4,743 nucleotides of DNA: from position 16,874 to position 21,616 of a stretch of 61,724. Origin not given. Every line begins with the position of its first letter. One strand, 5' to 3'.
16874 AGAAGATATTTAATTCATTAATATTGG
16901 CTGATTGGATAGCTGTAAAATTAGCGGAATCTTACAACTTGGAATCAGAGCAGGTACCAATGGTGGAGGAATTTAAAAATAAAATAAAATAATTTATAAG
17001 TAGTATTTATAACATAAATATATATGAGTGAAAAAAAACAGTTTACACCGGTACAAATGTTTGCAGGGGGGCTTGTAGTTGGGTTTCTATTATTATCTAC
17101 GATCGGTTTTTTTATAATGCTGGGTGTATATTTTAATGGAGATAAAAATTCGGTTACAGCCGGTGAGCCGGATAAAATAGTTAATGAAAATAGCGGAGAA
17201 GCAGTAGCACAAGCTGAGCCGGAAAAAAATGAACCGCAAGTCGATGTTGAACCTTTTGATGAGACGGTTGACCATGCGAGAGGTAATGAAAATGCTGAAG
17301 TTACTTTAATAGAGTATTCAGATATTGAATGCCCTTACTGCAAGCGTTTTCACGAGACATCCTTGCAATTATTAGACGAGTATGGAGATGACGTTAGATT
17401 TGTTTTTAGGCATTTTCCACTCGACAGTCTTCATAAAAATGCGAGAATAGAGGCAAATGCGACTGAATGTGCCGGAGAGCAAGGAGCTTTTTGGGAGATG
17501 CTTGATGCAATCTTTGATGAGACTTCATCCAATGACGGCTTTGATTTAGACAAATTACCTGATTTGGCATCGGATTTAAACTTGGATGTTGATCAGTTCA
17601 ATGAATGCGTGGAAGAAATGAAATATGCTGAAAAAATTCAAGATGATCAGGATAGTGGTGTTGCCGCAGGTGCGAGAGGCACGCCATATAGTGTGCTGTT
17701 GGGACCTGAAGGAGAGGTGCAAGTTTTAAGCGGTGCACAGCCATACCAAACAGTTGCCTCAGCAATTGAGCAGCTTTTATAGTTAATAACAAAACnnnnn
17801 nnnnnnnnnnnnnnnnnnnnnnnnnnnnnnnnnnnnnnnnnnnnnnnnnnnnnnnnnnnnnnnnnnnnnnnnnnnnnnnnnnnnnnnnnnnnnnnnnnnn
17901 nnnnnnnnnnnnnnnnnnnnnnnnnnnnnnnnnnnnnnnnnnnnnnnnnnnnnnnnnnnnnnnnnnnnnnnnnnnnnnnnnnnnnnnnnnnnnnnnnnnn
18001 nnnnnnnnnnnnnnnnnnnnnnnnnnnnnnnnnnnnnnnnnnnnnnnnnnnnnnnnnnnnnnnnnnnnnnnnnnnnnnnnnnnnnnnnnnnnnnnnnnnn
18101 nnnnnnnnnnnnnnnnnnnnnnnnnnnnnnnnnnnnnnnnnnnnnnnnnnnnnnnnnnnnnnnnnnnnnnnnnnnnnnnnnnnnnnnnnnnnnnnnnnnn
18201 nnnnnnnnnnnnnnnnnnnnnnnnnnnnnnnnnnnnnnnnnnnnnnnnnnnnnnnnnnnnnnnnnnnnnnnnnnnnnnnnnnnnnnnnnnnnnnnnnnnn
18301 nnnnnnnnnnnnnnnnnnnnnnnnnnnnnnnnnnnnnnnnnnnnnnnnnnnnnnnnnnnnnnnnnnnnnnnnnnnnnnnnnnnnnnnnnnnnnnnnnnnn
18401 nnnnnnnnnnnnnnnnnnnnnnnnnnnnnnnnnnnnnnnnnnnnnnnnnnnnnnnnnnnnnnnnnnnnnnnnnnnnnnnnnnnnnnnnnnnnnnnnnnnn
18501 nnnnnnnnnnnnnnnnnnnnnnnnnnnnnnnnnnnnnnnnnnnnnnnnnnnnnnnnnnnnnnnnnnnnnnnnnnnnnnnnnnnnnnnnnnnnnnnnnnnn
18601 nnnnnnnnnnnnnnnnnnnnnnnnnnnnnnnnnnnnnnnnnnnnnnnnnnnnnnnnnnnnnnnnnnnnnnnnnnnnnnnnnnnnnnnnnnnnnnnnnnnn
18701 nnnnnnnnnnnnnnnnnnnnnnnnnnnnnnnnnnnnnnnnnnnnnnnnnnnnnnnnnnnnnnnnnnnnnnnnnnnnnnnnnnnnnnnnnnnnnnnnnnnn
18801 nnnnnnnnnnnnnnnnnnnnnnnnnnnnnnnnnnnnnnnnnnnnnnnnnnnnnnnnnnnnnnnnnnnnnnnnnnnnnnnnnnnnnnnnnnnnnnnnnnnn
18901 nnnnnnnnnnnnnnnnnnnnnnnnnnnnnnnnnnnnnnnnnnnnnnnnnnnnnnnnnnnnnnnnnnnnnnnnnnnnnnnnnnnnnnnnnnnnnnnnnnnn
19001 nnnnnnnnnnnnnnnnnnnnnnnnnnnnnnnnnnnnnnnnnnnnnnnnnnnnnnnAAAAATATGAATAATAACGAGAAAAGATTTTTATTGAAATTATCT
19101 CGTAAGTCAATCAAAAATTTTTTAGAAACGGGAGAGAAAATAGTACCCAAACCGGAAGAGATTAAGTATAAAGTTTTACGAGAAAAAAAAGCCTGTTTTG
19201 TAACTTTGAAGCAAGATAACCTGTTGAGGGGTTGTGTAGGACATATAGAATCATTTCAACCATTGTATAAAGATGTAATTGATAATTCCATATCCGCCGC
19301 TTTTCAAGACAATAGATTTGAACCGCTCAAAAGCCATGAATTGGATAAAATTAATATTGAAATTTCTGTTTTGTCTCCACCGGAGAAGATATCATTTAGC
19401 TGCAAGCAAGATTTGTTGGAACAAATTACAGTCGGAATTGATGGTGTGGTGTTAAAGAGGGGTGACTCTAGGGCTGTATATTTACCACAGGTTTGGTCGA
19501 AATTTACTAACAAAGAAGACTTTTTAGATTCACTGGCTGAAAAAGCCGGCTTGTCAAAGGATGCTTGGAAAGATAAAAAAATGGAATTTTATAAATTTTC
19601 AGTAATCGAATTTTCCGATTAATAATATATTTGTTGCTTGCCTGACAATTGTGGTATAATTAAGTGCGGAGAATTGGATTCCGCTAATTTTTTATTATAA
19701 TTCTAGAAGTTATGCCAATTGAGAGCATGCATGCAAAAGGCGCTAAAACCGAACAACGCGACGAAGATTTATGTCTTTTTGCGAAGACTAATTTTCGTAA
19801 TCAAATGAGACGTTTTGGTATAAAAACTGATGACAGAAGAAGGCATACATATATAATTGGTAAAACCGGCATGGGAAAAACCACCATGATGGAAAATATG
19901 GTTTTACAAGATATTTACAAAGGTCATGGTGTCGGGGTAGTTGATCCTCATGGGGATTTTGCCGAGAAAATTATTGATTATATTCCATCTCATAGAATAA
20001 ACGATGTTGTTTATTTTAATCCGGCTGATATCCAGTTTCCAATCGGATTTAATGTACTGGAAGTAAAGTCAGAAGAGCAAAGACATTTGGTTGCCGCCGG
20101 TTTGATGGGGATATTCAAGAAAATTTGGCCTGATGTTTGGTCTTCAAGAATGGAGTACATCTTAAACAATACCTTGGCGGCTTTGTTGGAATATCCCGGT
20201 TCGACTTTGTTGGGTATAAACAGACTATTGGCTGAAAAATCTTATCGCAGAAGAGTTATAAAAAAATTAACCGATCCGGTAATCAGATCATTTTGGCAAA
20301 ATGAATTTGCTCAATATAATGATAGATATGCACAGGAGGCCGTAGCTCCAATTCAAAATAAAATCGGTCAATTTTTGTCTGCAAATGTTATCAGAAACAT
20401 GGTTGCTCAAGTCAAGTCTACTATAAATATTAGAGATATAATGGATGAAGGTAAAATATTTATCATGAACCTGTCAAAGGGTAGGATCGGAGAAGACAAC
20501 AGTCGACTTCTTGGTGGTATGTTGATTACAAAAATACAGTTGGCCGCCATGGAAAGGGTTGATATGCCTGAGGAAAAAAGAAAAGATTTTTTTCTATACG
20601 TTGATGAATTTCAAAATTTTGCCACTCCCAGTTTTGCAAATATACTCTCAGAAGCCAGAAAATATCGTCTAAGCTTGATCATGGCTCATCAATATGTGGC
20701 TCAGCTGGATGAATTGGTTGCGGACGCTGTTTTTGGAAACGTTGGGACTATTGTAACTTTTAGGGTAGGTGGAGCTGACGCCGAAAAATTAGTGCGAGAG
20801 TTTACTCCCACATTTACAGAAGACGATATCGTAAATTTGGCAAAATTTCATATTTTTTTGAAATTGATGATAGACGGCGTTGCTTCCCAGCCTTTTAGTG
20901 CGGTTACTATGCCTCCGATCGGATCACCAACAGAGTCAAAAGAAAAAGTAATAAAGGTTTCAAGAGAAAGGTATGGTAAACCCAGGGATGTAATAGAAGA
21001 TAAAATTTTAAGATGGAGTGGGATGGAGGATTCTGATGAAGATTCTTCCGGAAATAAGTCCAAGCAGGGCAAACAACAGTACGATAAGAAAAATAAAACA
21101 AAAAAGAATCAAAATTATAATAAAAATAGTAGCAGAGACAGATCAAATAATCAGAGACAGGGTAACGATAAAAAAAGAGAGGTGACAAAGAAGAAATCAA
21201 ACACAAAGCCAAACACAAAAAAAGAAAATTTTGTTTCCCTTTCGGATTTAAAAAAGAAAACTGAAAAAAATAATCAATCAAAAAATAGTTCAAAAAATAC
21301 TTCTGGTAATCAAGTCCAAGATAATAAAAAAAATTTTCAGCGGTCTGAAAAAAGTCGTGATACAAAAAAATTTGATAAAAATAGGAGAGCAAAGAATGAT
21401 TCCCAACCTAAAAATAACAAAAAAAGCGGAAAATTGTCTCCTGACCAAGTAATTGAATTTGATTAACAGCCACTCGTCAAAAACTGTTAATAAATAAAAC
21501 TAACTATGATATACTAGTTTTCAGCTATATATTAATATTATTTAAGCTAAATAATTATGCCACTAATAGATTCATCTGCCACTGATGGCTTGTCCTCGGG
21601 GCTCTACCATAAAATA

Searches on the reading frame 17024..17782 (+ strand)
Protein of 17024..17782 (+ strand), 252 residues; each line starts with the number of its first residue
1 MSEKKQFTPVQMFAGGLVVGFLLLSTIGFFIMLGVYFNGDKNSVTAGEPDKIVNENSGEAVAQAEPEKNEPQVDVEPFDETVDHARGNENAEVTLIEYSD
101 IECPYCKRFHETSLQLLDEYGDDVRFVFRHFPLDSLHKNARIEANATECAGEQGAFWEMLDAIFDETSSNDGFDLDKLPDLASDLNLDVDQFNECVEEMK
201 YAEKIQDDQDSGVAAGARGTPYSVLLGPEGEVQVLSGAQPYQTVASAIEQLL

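Call 63: search_protein_families(library=pfam, proteins=[window:17024-17782:+], max_evalue=0.00001)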
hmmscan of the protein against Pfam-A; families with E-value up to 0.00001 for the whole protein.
window:17024-17782:+ (252 aa): 4 families
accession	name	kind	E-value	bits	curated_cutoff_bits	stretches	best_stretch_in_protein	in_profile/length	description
PF13462.12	Thioredoxin_4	-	5.7e-23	82.3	23.2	1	82-221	4-141/165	Thioredoxin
PF01323.26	DSBA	-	2.6e-17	63.7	25.6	1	94-248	1-190/191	DSBA-like thioredoxin domain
PF13098.12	Thioredoxin_2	-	1.1e-08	35.8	27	1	90-245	4-101/104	Thioredoxin-like domain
PF18400.7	Thioredoxin_12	-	8.5e-06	26.2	26.1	0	67-134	122-185/190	Thioredoxin-like domain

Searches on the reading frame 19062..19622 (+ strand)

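Call 64: search_protein_families(library=pfam, proteins=[window:19062-19622:+], max_evalue=0.00001)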
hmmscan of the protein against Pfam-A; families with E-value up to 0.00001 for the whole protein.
window:19062-19622:+ (186 aa): 1 family
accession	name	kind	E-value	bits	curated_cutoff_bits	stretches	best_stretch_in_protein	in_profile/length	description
PF01871.22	AMMECR1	-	4.3e-50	169.9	25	1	11-183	2-167/168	AMMECR1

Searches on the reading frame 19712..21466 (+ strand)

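Call 64: search_protein_families(library=pfam, proteins=[window:19712-21466:+], max_evalue=0.00001)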
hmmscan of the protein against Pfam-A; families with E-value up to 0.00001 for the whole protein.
window:19712-21466:+ (584 aa): 3 families
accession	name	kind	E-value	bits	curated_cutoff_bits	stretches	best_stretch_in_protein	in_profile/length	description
PF10412.15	TrwB_AAD_bind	-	4.6e-17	62.4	20.5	1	39-359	11-317/387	Type IV secretion-system coupling protein DNA-binding domain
PF01935.23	DUF87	-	6.2e-08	33.5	23.2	1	43-267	23-212/220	Helicase HerA, central domain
PF12696.13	TraG-D_C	-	1.1e-06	29.1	22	1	295-354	4-68/126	TraM recognition site of TraD and TraG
